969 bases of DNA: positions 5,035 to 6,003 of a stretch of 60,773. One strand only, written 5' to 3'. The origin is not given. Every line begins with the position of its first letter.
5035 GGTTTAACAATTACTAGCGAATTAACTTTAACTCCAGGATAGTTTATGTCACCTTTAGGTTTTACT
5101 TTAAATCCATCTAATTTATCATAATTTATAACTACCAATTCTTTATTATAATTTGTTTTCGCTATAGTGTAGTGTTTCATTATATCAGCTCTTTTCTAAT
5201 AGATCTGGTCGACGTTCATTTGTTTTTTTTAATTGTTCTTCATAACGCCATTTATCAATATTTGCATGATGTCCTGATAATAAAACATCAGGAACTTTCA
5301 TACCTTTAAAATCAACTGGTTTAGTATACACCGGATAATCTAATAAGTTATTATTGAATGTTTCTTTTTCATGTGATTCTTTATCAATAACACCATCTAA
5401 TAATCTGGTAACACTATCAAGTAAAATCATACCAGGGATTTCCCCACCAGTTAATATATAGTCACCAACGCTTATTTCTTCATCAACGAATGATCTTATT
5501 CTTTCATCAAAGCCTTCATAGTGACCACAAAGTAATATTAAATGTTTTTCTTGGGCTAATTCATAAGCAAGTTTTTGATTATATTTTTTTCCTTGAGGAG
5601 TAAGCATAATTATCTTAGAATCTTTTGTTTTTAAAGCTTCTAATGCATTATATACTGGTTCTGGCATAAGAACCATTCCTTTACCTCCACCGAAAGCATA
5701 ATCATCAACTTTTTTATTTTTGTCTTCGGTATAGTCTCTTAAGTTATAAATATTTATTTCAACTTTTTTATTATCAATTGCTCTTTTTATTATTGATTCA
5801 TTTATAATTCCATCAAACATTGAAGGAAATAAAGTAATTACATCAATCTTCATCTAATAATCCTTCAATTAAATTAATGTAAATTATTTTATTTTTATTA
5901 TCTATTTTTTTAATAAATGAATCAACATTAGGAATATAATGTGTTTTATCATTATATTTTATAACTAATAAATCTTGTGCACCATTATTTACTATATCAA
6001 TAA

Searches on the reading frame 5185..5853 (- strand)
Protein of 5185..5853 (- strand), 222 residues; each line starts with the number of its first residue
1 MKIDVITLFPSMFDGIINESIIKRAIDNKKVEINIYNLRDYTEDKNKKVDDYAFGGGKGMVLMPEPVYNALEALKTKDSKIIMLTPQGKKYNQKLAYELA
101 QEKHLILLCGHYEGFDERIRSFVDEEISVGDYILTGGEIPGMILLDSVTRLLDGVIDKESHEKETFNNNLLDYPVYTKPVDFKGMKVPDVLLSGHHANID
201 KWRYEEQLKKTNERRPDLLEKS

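Call 58: find_encoding_contigs(protein=window:5185-5853:-, flank=10000, max_places=1)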
Protein window:5185-5853:- (222 aa): 5 contigs read that carry it; 1 place shown.
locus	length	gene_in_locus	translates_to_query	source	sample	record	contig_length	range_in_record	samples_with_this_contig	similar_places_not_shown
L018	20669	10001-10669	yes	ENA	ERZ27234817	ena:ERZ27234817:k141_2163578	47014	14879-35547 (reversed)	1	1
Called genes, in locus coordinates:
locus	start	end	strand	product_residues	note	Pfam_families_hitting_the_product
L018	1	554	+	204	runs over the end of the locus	PF04892:VanZ-LLP1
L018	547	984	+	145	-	PF02130:YbeY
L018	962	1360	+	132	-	PF01219:DAGK_prokar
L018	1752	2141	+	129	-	PF00383:dCMP_cyt_deam_1, PF08211:dCMP_cyt_deam_2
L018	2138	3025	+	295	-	PF00009:GTP_EFTU, PF01926:MMR_HSR1, PF02421:FeoB_N, PF03193:RsgA_GTPase (faint), PF04548:AIG1, PF10662:PduV-EutP (weak), PF00350:Dynamin_N (weak), PF07650:KH_2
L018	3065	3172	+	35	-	PF14006:YqzL (weak)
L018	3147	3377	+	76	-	PF07866:DUF1653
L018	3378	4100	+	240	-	PF11967:RecO_N, PF02565:RecO_C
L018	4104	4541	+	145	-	PF02681:DUF212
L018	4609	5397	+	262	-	PF01458:SUFBD_core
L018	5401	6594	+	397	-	PF00266:Aminotran_5, PF00155:Aminotran_1_2, PF01053:Cys_Met_Meta_PP, PF01041:DegT_DnrJ_EryC1 (weak)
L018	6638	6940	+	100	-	-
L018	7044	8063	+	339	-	PF17761:DUF1016_N, PF06250:YhcG_C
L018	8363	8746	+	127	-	-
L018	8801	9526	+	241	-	PF22435:MRM3-like_sub_bind, PF00588:SpoU_methylase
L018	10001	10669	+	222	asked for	PF01746:tRNA_m1G_MT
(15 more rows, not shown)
